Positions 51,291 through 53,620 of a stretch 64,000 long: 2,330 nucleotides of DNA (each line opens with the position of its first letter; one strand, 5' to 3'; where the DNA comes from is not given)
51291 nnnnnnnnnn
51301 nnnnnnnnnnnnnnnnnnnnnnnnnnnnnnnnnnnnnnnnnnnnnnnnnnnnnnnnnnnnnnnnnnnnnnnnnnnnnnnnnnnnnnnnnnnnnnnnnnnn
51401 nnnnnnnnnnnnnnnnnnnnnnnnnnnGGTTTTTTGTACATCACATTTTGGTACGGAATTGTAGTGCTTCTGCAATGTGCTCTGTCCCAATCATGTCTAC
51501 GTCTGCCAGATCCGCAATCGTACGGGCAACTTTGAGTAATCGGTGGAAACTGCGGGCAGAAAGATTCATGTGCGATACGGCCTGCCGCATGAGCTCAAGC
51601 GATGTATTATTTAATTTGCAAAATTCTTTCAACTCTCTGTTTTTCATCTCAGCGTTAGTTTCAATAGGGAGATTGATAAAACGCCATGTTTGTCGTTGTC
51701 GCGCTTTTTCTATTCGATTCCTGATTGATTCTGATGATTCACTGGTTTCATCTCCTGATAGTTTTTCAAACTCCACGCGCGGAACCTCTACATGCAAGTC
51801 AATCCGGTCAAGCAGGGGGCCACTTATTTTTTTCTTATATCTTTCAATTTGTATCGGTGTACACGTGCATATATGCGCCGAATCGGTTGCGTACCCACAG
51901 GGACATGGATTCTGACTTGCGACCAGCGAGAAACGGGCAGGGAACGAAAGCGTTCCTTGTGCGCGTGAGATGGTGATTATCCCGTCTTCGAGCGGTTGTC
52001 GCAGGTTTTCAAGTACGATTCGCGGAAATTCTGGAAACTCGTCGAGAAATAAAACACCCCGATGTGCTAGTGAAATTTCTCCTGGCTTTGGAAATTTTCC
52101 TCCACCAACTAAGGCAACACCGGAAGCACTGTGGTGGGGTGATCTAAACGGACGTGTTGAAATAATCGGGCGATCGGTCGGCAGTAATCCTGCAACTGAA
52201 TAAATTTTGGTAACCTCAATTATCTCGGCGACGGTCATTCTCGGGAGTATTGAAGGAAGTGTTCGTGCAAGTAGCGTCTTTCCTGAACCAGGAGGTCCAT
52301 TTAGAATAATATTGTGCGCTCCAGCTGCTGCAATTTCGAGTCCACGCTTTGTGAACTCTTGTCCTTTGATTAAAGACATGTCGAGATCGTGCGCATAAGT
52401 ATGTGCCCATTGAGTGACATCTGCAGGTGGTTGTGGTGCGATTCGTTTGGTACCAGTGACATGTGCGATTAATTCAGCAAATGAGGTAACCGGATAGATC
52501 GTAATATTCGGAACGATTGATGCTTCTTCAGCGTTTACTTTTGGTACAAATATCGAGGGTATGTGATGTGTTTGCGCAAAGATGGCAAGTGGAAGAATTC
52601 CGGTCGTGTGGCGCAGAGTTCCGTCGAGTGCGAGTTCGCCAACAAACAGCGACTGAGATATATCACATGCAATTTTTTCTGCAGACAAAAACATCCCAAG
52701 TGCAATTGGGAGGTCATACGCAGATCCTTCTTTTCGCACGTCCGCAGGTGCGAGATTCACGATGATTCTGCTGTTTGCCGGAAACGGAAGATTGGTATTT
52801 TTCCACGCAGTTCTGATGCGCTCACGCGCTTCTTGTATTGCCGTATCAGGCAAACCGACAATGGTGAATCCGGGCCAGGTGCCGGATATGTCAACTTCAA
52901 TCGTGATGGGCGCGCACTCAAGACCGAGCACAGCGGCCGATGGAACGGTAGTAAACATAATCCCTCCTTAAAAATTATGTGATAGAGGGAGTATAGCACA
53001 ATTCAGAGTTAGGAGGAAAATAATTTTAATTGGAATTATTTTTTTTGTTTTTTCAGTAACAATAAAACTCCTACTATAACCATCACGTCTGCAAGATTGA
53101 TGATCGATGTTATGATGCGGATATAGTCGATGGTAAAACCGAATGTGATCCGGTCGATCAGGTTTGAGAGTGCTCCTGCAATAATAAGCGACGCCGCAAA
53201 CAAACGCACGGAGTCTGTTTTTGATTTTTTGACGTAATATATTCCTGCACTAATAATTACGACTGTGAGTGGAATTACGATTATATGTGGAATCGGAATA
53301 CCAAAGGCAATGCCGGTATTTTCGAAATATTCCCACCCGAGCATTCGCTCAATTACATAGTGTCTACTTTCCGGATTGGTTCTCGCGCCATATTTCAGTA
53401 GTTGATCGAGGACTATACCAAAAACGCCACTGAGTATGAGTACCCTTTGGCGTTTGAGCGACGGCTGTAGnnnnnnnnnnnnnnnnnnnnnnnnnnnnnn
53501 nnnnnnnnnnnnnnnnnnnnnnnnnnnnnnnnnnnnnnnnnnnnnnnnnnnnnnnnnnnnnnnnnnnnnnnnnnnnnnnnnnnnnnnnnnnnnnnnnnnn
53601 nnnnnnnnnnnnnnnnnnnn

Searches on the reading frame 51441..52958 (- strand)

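Call 14: search_protein_families(library=pfam, proteins=[window:51441-52958:-], max_evalue=0.01)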
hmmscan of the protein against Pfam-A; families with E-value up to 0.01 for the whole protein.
window:51441-52958:- (505 aa): 10 families
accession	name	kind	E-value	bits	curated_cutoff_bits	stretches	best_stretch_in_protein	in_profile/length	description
PF01078.27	Mg_chelatase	-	4.2e-91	304.4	20.3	1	193-399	1-206/207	Magnesium chelatase, subunit ChlI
PF13541.12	ChlI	-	5.6e-39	133.2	27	1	20-142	1-121/121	Subunit ChlI of Mg-chelatase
PF13335.12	Mg_chelatase_C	-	2.5e-31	108.6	26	1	407-502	2-94/94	Magnesium chelatase, subunit ChlI C-terminal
PF00493.29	MCM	-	1.4e-07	31.3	23.3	1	291-360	113-182/224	MCM P-loop domain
PF07728.20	AAA_5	-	3.9e-07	30.6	22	1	216-353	1-125/139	AAA domain (dynein-related subfamily)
PF00158.32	Sigma54_activat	-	0.00019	21.6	20.2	0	290-328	84-122/168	Sigma-54 interaction domain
PF05496.18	RuvB_N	-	0.0011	19.2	27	0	215-235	34-54/159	Holliday junction DNA helicase RuvB P-loop domain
PF00004.35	AAA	-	0.0034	18.3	21.2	0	217-237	1-21/131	ATPase family associated with various cellular activities (AAA)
PF13401.12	AAA_22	-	0.0047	17.7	27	0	214-248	5-40/130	AAA domain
PF13191.12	AAA_16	-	0.0053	17.7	32.6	0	211-240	20-50/167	AAA ATPase domain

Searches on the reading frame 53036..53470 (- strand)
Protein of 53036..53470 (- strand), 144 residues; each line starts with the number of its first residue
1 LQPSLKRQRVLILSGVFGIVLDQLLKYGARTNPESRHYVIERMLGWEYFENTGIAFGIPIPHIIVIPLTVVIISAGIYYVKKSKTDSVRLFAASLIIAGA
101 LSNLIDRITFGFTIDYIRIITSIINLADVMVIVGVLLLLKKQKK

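Call 14: search_protein_families(library=pfam, proteins=[window:53036-53470:-], max_evalue=0.01)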
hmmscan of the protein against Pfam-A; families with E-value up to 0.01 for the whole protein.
window:53036-53470:- (144 aa): 1 family
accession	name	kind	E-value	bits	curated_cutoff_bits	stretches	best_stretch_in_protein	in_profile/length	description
PF01252.23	Peptidase_A8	-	1.3e-25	90.7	25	1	17-139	4-137/142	Signal peptidase (SPase) II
